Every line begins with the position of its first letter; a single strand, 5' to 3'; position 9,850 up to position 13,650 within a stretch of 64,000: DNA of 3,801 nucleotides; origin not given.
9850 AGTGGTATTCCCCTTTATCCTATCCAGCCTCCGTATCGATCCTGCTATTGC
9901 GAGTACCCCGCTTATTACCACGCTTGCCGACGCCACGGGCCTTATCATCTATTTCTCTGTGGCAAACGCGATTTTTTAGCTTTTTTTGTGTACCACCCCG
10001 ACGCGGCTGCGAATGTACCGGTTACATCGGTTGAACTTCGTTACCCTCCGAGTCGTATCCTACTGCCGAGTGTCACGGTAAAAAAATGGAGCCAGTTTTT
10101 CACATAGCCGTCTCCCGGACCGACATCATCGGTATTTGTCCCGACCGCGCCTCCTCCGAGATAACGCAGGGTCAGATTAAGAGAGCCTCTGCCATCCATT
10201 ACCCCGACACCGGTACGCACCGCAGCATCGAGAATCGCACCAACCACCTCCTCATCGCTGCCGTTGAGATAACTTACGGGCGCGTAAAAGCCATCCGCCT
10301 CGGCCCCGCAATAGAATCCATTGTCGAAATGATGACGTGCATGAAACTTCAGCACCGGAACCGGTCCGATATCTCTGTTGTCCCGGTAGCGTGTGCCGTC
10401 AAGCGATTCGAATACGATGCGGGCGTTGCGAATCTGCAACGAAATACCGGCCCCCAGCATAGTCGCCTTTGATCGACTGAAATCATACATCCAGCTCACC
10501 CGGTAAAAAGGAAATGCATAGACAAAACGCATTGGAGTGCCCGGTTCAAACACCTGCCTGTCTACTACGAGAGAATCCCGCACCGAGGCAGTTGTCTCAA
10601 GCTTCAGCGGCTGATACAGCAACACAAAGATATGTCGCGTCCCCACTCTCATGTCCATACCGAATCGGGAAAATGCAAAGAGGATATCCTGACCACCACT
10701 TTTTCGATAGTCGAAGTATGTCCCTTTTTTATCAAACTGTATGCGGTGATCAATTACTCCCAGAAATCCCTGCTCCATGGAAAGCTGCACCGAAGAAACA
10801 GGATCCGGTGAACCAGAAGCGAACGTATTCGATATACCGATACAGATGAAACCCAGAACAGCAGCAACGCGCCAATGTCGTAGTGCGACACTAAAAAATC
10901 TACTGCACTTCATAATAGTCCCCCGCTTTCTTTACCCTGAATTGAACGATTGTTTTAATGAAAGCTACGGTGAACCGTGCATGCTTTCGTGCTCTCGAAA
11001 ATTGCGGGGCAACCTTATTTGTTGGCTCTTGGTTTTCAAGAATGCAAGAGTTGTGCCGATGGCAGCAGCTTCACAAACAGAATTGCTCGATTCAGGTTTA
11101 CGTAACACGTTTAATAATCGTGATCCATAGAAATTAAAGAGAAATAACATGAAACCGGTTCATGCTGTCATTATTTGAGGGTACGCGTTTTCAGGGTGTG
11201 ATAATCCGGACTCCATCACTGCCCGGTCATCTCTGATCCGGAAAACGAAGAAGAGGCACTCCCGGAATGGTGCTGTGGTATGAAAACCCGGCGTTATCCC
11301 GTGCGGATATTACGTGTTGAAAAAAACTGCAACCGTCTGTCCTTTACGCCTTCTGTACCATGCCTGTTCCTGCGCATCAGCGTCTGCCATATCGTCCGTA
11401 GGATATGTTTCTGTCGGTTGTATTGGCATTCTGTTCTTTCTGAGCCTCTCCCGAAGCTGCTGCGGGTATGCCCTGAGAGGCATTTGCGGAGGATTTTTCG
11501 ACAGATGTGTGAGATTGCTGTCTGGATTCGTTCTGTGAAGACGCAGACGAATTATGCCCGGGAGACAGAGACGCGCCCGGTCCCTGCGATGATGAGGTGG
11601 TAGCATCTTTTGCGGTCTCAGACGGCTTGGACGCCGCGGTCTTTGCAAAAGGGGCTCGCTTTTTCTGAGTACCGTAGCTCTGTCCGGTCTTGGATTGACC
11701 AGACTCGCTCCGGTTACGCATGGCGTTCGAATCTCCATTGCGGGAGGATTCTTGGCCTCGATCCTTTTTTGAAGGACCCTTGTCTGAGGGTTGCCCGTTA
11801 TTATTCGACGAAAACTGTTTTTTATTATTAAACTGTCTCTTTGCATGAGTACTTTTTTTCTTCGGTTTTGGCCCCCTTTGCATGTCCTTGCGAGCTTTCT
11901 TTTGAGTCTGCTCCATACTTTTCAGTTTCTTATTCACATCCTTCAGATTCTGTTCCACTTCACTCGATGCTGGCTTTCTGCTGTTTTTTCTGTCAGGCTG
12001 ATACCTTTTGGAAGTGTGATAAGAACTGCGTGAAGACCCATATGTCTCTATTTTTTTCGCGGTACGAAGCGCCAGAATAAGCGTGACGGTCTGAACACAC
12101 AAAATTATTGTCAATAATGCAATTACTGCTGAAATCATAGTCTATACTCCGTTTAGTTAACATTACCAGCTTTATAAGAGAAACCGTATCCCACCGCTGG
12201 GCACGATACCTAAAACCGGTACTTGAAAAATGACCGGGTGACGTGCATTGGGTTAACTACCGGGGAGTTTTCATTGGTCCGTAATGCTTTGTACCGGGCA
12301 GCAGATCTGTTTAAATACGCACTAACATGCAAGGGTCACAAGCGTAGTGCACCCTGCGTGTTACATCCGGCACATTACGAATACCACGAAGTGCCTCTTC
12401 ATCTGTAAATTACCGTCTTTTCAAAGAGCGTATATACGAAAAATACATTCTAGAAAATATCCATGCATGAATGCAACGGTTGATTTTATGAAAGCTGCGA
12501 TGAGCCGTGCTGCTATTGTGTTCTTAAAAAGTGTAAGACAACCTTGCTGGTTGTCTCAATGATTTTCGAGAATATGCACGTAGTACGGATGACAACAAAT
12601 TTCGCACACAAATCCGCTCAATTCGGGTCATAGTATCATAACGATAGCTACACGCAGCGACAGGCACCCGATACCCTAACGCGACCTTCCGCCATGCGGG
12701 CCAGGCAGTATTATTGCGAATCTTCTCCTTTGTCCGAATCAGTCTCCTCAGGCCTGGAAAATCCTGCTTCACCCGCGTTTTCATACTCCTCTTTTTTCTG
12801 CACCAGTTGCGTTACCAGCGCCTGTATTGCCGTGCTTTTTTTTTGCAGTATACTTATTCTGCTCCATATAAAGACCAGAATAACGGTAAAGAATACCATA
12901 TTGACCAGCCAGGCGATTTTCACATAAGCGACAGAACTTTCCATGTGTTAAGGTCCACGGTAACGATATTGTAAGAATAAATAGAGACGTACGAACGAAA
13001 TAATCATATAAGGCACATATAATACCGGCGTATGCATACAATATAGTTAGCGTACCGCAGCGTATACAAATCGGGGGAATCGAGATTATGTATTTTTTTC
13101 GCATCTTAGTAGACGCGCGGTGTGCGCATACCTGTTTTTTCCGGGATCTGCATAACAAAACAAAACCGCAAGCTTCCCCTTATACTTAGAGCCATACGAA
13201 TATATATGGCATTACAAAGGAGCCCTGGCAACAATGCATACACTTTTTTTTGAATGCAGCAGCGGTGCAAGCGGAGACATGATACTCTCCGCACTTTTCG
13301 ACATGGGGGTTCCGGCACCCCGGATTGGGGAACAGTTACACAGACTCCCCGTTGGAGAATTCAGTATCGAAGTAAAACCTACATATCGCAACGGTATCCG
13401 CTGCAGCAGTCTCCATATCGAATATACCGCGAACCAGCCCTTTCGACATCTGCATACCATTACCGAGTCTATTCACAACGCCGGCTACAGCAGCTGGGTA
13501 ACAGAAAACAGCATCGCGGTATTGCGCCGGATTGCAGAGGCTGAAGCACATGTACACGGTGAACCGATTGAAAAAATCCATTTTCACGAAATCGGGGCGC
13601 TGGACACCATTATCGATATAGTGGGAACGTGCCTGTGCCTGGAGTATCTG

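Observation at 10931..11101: Copy A has a 16-bp terminal inverted repeat flanked by a 5-bp direct repeat TTTAC (MITE-like insertion signature)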

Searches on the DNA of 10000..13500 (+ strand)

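Call 7: search_dna_similar(query=window:10000-13500:+, collection=ecoli_genomes, mode=near, max_rows=5)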
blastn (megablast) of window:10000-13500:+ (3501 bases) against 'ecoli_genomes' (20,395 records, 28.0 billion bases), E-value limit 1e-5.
No match.

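Call 15: search_rna_families(source=window, start=10800, end=13300, threshold=evalue, max_evalue=10)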
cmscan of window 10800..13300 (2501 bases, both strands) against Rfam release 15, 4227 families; matches with E-value up to 10: 3.
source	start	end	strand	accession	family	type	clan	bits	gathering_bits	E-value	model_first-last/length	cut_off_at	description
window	11885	11909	-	RF02925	6A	Gene; sRNA;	-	17.9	41.2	6.7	1-52/52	no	6A RNA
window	11402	11485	+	RF02701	PsrR1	Gene; sRNA;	-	16.5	42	8.8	1-79/79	no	Photosynthesis regulatory RNA1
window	11687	11777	+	RF00593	snoU83B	Gene; snRNA; snoRNA; CD-box;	-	15.9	35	8.3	1-94/94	no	Small nucleolar RNA U83B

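Call 39: search_dna_similar(query=window:10931-11101:+, collection=plasmids, mode=distant, max_evalue=0.01, max_rows=10)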
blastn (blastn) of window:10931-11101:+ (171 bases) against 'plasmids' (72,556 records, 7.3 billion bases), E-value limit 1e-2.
No match.

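Call 40: search_dna_similar(query=window:10931-11101:+, collection=phages, mode=distant, max_evalue=0.01, max_rows=10)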
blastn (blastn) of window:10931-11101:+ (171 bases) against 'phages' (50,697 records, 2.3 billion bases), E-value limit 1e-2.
No match.

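Call 107: search_dna_similar(query=window:10931-11101:+, collection=ecoli_genomes, mode=distant, max_evalue=0.01, max_rows=5)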
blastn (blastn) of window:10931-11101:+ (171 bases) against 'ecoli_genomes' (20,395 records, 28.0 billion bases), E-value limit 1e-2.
No match.

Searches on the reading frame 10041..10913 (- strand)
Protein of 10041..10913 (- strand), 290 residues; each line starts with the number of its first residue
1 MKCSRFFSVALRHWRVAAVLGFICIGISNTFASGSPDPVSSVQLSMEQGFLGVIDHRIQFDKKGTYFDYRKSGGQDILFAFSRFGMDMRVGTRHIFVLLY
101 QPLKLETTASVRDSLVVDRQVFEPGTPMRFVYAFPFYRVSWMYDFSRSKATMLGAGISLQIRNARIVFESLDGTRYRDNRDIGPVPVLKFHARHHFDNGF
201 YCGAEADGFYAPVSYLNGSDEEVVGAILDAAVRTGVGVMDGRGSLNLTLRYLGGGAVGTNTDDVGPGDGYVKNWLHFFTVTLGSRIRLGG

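Call 8: search_protein_families(library=ncbifam, proteins=[window:10041-10913:-])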
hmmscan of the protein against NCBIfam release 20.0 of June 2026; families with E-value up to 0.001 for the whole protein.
window:10041-10913:- (290 aa): 0 families

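Call 10: find_encoding_contigs(protein=window:10041-10913:-, flank=3000, max_places=6)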
Protein window:10041-10913:- (290 aa): 1 contig read that carries it; 1 place shown.
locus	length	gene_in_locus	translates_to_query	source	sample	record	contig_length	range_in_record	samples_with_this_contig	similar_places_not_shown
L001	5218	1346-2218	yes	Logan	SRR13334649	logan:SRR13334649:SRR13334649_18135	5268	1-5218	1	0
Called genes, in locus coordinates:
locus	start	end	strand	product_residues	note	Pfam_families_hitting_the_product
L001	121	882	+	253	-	-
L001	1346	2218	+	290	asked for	-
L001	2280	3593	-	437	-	PF03448:MgtE_N, PF00571:CBS, PF01769:MgtE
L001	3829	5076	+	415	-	-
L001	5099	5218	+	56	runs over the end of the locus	?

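Call 28: find_homologous_proteins(query=window:10041-10913:-)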
Query window:10041-10913:- (290 aa): 1353 proteins with E <= 0.001 among 3202 candidates; the best 120 are listed.
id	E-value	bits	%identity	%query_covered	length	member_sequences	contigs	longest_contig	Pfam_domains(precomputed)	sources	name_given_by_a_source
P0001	1.4e-194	663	100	100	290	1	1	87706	-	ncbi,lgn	-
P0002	1.6e-101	358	60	92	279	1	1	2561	-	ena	-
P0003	7.7e-99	349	57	94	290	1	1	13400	-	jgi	-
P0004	1.0e-97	345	61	89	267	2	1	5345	-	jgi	jgi:hypothetical protein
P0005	2.2e-97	344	61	88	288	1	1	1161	-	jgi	jgi:hypothetical protein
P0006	2.4e-97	344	65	81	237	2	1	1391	-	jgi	jgi:hypothetical protein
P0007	5.6e-97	343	60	89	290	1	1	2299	-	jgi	jgi:hypothetical protein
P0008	3.4e-96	340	58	88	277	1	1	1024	-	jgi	jgi:hypothetical protein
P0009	1.1e-95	339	56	94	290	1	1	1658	-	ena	-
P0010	1.1e-94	335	58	94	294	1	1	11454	-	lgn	-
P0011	4.0e-93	330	61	89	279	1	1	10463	-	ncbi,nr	ncbi:MAG: hypothetical protein GF350_00750 [Chitinivibrionales bacterium]|nr:hypothetical protein [C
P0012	1.6e-92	328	55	94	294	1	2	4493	-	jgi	jgi:hypothetical protein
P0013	7.4e-92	326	60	87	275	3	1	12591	-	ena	-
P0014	8.1e-92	326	59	84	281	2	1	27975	-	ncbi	-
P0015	3.0e-91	324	60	84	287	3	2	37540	-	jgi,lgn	-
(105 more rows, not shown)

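Call 29: list_cluster_members(proteins=[P0001])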
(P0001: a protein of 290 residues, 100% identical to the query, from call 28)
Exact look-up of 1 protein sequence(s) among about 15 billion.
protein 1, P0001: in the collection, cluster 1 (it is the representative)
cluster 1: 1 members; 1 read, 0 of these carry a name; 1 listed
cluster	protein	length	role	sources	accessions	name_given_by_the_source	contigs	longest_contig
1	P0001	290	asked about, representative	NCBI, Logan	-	-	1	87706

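Call 30: find_encoding_contigs(protein=P0014, flank=10000, max_places=2)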
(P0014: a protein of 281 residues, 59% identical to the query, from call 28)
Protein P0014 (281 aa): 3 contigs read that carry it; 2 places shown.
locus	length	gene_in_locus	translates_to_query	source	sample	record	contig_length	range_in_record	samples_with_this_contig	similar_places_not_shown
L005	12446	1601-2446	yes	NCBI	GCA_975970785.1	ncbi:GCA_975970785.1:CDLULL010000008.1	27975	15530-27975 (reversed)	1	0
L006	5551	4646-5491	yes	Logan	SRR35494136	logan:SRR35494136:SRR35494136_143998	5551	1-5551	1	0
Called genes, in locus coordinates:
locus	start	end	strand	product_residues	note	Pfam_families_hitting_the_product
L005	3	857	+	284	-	?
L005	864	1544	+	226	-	-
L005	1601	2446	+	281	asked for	-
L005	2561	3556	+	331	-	PF02424:ApbE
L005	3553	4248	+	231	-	PF00754:F5_F8_type_C (weak), PF22633:F5_F8_type_C_2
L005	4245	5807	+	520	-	PF13231:PMT_2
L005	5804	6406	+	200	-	PF06325:PrmA, PF05175:MTS, PF13489:Methyltransf_23 (weak), PF02475:TRM5-TYW2_MTfase (weak), PF13649:Methyltransf_25, PF13847:Methyltransf_31, PF08241:Methyltransf_11, PF08242:Methyltransf_12 (weak)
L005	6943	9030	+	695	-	-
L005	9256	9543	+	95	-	PF02604:PhdYeFM_antitox (weak)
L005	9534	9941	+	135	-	PF01850:PIN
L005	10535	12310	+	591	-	PF13428:TPR_14 (faint), PF13174:TPR_6 (faint), PF14559:TPR_19 (faint)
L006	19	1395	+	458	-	PF01408:GFO_IDH_MocA, PF22725:GFO_IDH_MocA_C3, PF02894:GFO_IDH_MocA_C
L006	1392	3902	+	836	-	PF14522:Cytochrome_C7 (faint)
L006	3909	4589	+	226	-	-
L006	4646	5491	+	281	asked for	-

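Call 31: find_encoding_contigs(protein=P0003, flank=10000, max_places=2)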
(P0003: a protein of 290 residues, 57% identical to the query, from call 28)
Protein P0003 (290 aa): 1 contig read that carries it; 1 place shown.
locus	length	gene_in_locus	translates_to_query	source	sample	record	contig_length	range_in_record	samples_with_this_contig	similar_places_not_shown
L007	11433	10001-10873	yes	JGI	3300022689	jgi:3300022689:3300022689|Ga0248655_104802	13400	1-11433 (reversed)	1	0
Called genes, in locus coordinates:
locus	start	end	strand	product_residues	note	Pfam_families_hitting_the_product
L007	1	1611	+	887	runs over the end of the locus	PF00361:Proton_antipo_M, PF13244:MbhD, PF20501:MbhE, PF04039:MnhB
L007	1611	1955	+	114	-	PF00420:Oxidored_q2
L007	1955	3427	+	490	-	PF00361:Proton_antipo_M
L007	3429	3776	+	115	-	PF01899:MNHE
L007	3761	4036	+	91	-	PF04066:MrpF_PhaF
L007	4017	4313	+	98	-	PF03334:PhaG_MnhG_YufB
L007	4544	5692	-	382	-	PF00582:Usp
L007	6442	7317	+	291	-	-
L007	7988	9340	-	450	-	PF03222:Trp_Tyr_perm (weak), PF13520:AA_permease_2, PF00324:AA_permease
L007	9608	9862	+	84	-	-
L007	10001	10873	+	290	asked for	-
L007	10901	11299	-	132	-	-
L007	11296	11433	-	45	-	?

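Call 32: find_encoding_contigs(protein=P0015, flank=10000, max_places=2)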
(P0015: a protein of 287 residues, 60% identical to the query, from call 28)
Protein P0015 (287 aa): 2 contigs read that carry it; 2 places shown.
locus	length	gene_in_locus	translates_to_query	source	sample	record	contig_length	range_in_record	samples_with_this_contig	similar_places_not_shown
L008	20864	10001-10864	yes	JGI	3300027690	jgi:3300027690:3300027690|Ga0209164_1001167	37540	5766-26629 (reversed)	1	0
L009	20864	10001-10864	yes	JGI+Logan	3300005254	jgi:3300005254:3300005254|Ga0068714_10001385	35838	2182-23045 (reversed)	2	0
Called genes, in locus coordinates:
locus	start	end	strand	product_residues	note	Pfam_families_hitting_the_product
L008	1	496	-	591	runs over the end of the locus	PF03600:CitMHS, PF02080:TrkA_C, PF00939:Na_sulph_symp, PF03600:CitMHS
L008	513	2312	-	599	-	PF03600:CitMHS, PF02080:TrkA_C, PF00939:Na_sulph_symp (weak)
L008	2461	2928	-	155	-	PF00072:Response_reg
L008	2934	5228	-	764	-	PF19190:BACON_2 (faint), PF00149:Metallophos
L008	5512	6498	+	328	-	PF00535:Glycos_transf_2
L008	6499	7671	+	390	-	PF13439:Glyco_transf_4, PF13579:Glyco_trans_4_4, PF00534:Glycos_transf_1, PF13692:Glyco_trans_1_4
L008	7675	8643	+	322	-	PF01073:3Beta_HSD, PF01370:Epimerase, PF02719:Polysacc_synt_2 (faint), PF04321:RmlD_sub_bind, PF05368:NmrA (weak), PF13460:NAD_binding_10, PF16363:GDP_Man_Dehyd, PF07993:NAD_binding_4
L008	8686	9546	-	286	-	PF24167:DUF7411 (faint)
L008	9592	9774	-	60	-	-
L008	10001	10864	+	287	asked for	-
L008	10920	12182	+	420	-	-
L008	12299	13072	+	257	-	PF08003:Methyltransf_9, PF13489:Methyltransf_23, PF01209:Ubie_methyltran, PF01728:FtsJ (weak), PF13847:Methyltransf_31, PF08241:Methyltransf_11, PF08242:Methyltransf_12, PF13649:Methyltransf_25, +2 more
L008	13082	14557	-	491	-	PF00089:Trypsin, PF13365:Trypsin_2, PF13180:PDZ_2 (weak), PF17820:PDZ_6 (faint), PF17815:PDZ_3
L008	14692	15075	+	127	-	PF00392:GntR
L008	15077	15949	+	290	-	PF00005:ABC_tran, PF02463:SMC_N (faint), PF13304:AAA_21 (faint)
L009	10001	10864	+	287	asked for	-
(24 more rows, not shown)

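Call 58: search_protein_families(library=pfam, proteins=[window:10041-10913:-], max_evalue=0.00001)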
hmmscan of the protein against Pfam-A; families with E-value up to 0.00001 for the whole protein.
window:10041-10913:- (290 aa): 0 families

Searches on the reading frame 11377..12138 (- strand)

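Call 8: search_protein_families(library=ncbifam, proteins=[window:11377-12138:-])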
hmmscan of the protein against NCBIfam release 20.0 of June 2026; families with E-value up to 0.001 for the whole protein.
window:11377-12138:- (253 aa): 1 family
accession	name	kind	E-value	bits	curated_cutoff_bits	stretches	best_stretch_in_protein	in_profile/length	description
TIGR02978.1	phageshock_pspC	equivalog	0.00074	19.4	104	0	5-85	36-113/121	envelope stress response membrane protein PspC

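Call 58: search_protein_families(library=pfam, proteins=[window:11377-12138:-], max_evalue=0.00001)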
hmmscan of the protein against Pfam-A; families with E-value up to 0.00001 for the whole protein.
window:11377-12138:- (253 aa): 0 families
